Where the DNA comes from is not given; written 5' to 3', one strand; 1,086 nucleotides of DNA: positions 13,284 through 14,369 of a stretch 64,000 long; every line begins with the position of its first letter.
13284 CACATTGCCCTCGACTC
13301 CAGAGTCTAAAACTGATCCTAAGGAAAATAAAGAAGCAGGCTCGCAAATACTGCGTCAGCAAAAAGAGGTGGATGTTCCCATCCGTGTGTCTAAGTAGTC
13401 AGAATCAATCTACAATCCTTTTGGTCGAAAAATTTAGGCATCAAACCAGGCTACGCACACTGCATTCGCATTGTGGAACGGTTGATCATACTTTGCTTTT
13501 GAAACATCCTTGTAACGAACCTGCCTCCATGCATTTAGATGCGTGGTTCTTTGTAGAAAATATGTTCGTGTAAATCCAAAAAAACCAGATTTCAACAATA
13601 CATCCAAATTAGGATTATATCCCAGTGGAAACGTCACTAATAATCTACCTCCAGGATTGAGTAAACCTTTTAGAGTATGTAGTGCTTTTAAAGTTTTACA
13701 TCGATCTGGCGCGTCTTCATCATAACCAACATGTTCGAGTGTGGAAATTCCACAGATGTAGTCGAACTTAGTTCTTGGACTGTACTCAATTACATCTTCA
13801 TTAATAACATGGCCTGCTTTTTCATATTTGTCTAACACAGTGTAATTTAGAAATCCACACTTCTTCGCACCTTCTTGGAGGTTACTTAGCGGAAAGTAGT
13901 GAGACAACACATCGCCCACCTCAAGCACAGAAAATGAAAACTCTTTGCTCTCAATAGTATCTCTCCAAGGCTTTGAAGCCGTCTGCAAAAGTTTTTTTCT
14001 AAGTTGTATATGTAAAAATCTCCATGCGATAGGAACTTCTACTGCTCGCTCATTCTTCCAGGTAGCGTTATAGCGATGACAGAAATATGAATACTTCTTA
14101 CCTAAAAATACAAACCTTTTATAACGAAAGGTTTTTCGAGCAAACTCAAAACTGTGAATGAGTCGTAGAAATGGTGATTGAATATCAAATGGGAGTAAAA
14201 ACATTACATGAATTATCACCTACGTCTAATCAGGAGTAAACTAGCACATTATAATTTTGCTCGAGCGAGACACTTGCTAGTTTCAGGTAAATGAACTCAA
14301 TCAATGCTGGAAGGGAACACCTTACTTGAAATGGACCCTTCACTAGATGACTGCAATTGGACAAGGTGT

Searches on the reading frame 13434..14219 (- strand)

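Call 28: search_protein_families(library=pfam, proteins=[window:13434-14219:-], max_evalue=0.01)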
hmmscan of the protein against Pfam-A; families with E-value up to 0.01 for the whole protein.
window:13434-14219:- (261 aa): 3 families
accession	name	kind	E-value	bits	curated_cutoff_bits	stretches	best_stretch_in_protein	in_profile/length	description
PF13489.12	Methyltransf_23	-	0.00019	21.6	27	1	119-201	41-122/164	Methyltransferase domain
PF03269.20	DUF268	-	0.0013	19.1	25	1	113-201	18-114/176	Caenorhabditis protein of unknown function, DUF268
PF08242.18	Methyltransf_12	-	0.0041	18.3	30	0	138-193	53-98/98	Methyltransferase domain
